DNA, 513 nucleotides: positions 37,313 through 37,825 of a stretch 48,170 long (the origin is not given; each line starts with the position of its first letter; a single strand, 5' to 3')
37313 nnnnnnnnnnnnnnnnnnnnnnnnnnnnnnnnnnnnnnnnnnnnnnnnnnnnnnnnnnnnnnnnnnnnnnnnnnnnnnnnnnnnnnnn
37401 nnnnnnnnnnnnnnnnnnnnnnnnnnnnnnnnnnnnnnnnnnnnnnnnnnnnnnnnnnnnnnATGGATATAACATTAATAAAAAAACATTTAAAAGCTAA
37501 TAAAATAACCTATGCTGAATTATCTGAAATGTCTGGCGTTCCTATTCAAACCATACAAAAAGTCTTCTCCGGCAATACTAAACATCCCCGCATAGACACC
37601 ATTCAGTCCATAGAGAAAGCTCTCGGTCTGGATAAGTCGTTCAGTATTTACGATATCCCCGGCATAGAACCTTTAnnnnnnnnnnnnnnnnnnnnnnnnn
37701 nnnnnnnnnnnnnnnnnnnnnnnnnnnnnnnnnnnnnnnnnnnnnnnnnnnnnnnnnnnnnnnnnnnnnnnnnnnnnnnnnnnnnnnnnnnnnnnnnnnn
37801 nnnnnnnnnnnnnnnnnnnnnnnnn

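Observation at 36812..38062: Tandem array of three repressor-type HTH paralogues, only the last of which has the S24 self-cleavage domain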

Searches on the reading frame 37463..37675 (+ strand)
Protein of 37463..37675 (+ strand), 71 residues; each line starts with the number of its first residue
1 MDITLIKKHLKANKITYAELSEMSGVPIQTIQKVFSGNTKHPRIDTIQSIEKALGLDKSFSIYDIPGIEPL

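Call 49: find_homologous_proteins(query=window:37463-37675:+, max_evalue=0.001)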
Query seq(71 aa) (71 aa): 8 proteins with E <= 0.001 among 9 candidates.
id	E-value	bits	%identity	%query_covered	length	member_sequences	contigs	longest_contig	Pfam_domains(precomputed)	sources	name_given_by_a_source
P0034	4.4e-18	82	75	68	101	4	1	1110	PF01381.29,PF13443.13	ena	-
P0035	3.2e-16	77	64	83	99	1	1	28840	PF01381.29,PF13443.13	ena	-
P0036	6.6e-16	76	64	83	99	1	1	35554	PF01381.29,PF13443.13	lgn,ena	-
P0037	8.3e-16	75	64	83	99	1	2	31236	PF01381.29,PF13560.13,PF13443.13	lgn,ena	-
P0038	9.6e-14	69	60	80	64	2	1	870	PF01381.29,PF13443.13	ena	-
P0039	2.8e-13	67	61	79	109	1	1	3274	PF01381.29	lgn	-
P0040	8.6e-13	66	61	83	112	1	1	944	PF01381.29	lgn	-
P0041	3.4e-12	64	67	63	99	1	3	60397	PF01381.29,PF13443.13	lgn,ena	-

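Call 51: find_encoding_contigs(protein=P0036, flank=4000, max_places=1)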
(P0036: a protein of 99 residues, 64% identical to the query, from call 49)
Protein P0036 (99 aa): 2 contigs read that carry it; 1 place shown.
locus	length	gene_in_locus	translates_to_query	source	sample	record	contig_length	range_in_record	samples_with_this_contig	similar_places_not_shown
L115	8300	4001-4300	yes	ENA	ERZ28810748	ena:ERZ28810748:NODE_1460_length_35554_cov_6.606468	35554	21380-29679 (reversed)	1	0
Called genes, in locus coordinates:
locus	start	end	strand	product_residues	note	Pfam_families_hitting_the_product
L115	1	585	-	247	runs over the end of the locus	-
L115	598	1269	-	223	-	PF00805:Pentapeptide, PF25296:Decapeptide (weak), PF00805:Pentapeptide, PF19062:DUF5758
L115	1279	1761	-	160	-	PF05565:Sipho_Gp157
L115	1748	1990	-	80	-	-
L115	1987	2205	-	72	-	-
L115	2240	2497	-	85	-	-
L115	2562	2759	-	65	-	-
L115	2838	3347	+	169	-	PF10386:DUF2441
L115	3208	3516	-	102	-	-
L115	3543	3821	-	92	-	-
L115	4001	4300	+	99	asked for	PF01381:HTH_3, PF13443:HTH_26 (weak)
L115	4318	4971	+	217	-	PF06114:Peptidase_M78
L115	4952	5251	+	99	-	PF18765:Polbeta, PF01909:NTP_transf_2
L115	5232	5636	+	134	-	PF01934:HepT-like (weak), PF08780:NTase_sub_bind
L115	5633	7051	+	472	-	PF00239:Resolvase, PF07508:Recombinase, PF13408:Zn_ribbon_recom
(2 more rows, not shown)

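Call 52: find_encoding_contigs(protein=P0041, flank=4000, max_places=2)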
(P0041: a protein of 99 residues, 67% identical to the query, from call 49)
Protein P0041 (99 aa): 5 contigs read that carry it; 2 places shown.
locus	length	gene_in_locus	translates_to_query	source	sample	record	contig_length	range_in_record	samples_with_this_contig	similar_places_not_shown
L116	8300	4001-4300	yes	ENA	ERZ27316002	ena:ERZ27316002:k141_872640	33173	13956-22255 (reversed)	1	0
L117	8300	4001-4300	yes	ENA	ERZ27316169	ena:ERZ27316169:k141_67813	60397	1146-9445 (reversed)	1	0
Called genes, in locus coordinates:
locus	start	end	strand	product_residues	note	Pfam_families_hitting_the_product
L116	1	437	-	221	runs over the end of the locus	PF16784:HNHc_6, PF06147:DUF968 (weak)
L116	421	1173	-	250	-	PF04098:Rad52_Rad22 (weak)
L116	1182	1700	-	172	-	PF05565:Sipho_Gp157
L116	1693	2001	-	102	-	-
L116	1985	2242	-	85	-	-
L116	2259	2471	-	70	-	PF01381:HTH_3, PF13443:HTH_26 (weak), PF13560:HTH_31 (weak)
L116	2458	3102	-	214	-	-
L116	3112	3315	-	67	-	-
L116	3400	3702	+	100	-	-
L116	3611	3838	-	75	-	-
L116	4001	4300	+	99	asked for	PF01381:HTH_3, PF13443:HTH_26 (weak)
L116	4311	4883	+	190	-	PF01381:HTH_3, PF13443:HTH_26, PF00717:Peptidase_S24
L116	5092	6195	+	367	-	PF14659:Phage_int_SAM_3, PF22022:Phage_int_M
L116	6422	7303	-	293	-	-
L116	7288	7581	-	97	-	-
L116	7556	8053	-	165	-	-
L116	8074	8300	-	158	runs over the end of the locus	-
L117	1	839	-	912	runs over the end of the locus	-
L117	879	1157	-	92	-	-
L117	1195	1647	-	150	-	-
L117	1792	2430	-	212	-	PF18809:PBECR1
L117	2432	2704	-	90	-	-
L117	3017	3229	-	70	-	-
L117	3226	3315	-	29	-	-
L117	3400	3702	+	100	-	-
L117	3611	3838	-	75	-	-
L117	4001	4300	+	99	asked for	PF01381:HTH_3, PF13443:HTH_26 (weak)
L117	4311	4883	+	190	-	PF01381:HTH_3, PF13443:HTH_26, PF00717:Peptidase_S24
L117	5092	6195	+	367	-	PF14659:Phage_int_SAM_3, PF22022:Phage_int_M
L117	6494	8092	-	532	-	PF00239:Resolvase, PF07508:Recombinase, PF13408:Zn_ribbon_recom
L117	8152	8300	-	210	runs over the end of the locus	-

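Call 53: find_encoding_contigs(protein=P0034, flank=1200, max_places=2)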
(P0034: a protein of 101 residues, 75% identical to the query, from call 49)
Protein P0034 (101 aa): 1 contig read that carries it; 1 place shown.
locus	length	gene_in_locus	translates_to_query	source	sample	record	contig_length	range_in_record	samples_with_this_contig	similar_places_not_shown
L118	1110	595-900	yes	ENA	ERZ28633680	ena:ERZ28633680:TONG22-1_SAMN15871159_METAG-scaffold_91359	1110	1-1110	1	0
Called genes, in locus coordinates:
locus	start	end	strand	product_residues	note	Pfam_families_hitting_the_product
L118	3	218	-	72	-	?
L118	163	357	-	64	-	-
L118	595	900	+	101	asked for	PF01381:HTH_3, PF13443:HTH_26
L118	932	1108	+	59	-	?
